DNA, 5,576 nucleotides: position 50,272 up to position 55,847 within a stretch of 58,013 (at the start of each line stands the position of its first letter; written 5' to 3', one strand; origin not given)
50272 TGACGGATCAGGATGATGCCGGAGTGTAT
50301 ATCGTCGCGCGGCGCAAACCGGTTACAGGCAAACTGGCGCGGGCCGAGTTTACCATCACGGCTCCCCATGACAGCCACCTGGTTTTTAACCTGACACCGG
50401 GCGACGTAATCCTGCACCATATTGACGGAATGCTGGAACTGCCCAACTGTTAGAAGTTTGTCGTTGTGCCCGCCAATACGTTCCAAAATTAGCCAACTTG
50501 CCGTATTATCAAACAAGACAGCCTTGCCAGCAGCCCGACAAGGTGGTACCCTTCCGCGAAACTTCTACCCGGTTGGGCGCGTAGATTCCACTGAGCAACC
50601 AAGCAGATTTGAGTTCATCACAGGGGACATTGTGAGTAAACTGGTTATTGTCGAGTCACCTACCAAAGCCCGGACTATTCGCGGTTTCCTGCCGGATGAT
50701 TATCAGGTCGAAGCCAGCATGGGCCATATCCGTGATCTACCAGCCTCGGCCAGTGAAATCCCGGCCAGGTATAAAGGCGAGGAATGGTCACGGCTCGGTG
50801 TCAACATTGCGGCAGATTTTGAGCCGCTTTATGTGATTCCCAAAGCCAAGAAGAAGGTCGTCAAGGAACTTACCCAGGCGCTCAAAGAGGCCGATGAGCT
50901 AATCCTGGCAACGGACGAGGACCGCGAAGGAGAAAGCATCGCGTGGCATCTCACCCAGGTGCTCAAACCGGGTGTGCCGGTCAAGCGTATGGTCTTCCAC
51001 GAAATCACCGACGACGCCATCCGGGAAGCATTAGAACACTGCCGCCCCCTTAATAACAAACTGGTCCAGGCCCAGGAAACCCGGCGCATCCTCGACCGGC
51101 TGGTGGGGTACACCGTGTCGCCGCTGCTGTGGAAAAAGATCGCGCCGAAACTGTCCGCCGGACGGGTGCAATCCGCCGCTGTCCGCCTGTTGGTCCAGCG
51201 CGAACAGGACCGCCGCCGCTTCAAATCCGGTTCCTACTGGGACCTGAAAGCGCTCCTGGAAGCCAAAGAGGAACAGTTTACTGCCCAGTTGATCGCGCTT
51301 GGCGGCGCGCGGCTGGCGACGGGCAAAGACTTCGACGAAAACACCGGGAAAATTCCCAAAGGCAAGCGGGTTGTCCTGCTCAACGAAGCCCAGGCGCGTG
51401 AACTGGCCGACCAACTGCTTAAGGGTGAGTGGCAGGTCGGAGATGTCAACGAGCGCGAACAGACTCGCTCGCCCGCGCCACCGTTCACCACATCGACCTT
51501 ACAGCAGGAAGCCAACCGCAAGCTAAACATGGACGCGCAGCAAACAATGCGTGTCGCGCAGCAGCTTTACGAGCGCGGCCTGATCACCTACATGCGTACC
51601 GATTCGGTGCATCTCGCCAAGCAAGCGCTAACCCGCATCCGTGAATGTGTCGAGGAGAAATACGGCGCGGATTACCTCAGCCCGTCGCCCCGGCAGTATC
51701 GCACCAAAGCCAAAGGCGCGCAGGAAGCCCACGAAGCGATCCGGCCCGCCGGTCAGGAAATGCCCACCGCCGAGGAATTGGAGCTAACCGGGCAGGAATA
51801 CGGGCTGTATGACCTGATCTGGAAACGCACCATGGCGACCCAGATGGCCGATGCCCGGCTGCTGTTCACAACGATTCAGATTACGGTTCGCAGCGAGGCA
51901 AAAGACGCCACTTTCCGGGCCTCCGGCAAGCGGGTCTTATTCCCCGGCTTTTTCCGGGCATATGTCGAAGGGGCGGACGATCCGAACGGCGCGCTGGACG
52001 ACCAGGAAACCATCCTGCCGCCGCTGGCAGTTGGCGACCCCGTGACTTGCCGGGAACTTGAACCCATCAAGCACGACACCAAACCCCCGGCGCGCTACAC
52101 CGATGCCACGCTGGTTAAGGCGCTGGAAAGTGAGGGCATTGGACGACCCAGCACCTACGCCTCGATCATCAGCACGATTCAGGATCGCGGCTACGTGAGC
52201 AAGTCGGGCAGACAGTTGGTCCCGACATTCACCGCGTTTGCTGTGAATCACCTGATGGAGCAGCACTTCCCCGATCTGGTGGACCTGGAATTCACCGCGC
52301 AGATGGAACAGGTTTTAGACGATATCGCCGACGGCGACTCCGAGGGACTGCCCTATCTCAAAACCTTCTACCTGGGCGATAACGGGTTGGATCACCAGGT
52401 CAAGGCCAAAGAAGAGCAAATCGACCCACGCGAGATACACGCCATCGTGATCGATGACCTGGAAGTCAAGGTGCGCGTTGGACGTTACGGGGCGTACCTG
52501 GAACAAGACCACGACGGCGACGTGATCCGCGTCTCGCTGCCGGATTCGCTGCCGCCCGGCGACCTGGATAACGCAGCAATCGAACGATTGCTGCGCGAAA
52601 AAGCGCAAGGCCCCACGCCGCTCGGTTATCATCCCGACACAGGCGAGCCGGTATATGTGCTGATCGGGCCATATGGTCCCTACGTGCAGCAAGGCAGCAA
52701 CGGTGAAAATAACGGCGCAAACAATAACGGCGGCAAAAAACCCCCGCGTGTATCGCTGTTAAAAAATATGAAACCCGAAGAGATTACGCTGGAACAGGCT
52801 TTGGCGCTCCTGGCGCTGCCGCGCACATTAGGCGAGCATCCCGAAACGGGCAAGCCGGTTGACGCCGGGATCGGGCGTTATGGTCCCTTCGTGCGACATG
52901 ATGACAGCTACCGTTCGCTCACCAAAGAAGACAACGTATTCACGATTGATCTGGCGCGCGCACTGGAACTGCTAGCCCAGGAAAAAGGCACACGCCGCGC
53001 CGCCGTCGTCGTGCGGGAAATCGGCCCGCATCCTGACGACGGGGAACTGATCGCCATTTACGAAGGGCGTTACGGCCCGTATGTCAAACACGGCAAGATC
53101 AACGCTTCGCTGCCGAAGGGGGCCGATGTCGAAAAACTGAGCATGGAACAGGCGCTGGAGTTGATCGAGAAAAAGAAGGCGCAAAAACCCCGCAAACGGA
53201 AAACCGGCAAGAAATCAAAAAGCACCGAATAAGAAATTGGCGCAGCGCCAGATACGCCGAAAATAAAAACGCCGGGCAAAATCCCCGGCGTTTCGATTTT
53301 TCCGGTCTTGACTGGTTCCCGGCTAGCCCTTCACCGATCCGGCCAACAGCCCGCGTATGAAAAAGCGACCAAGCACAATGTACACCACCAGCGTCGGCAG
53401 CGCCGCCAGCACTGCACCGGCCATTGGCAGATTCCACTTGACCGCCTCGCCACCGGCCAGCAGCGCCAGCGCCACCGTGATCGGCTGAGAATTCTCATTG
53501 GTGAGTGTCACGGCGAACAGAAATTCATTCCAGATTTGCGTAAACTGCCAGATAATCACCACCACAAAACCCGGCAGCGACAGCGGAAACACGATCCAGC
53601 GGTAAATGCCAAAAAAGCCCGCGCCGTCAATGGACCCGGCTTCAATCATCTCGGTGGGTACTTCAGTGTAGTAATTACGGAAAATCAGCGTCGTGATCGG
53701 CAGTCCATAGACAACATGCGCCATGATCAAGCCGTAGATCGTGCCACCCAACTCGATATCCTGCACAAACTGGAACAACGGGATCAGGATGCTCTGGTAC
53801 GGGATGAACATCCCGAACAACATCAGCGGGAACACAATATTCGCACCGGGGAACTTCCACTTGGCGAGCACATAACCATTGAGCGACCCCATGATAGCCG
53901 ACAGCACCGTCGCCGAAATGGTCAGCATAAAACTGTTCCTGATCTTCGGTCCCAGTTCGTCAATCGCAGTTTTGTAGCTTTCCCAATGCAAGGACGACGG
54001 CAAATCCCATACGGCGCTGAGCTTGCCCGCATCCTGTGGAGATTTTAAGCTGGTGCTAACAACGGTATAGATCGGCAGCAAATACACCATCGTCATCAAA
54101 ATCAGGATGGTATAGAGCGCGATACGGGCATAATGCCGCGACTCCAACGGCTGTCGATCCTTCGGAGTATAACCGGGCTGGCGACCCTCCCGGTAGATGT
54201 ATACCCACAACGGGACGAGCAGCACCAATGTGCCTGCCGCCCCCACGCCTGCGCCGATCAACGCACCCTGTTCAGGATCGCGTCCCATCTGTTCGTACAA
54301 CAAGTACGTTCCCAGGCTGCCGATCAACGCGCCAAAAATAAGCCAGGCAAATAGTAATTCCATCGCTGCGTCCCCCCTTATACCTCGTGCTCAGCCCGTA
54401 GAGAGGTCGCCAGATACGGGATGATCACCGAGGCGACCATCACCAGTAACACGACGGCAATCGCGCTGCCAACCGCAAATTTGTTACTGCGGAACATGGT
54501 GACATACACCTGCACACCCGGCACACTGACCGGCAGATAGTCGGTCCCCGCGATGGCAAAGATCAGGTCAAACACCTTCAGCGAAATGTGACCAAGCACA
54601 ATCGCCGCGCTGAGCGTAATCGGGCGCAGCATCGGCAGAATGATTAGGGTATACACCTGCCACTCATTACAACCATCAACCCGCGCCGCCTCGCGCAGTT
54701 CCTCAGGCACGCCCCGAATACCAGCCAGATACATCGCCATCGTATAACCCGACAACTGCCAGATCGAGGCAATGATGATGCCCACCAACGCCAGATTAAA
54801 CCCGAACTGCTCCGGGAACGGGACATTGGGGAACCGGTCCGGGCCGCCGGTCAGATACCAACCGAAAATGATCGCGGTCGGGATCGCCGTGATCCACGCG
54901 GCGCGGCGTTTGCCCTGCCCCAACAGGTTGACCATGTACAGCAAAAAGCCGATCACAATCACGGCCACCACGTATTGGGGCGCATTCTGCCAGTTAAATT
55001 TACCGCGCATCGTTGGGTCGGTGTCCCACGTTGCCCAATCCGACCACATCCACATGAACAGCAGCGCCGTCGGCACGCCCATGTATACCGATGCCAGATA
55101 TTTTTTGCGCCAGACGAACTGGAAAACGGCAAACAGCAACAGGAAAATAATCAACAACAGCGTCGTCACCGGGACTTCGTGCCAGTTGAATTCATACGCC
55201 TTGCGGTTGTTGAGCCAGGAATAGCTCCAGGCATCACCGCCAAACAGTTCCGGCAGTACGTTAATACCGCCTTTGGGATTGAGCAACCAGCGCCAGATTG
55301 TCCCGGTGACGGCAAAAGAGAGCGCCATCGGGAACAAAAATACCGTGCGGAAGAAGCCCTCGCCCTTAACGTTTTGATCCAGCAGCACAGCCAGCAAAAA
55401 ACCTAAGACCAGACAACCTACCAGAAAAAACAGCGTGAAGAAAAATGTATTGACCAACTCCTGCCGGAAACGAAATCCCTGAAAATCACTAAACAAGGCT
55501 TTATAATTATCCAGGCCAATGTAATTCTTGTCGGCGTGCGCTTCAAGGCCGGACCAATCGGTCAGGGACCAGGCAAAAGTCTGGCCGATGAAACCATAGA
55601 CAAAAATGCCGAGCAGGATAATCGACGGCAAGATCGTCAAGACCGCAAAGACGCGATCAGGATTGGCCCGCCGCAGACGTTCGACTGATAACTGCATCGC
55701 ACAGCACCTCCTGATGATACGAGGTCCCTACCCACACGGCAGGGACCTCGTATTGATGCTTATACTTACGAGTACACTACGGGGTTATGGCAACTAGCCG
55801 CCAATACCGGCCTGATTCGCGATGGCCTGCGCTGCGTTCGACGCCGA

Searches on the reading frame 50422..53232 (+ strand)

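Call 56: search_protein_families(library=pfam, proteins=[window:50422-53232:+], max_evalue=0.0001)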
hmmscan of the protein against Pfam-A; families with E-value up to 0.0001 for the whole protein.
window:50422-53232:+ (936 aa): 3 families
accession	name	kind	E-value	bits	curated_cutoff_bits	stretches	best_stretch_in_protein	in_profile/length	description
PF01131.25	Topoisom_bac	-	1.1e-120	403.9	35.1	1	210-641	2-405/411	DNA topoisomerase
PF13368.11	Toprim_C_rpt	-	4.4e-66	219.1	22.3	3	870-924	1-55/57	Topoisomerase C-terminal repeat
PF01751.28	Toprim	-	1.2e-21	77.1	23.1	1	73-195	1-96/96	Toprim domain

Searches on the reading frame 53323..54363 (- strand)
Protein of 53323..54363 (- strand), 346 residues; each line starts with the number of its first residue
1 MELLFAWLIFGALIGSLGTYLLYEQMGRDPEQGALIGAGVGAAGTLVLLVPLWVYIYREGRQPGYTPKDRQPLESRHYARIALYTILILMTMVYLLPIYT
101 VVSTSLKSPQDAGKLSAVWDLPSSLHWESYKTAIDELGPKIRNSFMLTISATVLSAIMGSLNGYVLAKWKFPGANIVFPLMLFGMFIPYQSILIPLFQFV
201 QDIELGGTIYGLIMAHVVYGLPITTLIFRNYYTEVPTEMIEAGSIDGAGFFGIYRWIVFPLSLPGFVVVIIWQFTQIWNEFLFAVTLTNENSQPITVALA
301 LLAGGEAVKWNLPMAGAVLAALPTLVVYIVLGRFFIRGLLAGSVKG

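Call 87: search_protein_families(library=pfam, proteins=[window:53323-54363:-], max_evalue=0.001)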
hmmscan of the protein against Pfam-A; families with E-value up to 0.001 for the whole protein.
window:53323-54363:- (346 aa): 1 family
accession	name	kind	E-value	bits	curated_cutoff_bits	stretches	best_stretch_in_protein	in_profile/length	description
PF00528.27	BPD_transp_1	-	6.7e-15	55.7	26.4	1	161-336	3-179/184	Binding-protein-dependent transport system inner membrane component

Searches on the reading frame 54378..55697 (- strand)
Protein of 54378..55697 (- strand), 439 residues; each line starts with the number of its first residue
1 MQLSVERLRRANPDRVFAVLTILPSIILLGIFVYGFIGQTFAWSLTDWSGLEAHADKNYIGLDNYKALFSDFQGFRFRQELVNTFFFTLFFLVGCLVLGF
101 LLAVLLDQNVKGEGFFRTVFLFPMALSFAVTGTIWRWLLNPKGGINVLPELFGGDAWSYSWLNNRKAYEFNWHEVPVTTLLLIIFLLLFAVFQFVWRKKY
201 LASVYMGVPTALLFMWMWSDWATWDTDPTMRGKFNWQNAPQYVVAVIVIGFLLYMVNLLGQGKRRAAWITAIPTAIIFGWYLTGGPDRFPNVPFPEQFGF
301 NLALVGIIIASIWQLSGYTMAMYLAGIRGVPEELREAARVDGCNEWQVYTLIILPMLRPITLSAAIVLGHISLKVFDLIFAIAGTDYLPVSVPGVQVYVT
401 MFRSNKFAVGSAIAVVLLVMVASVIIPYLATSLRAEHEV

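Call 56: search_protein_families(library=pfam, proteins=[window:54378-55697:-], max_evalue=0.0001)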
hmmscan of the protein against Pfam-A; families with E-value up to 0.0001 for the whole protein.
window:54378-55697:- (439 aa): 1 family
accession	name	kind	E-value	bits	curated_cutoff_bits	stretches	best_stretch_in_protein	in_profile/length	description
PF00528.27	BPD_transp_1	-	3.1e-11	43.8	26.4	1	247-430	33-175/184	Binding-protein-dependent transport system inner membrane component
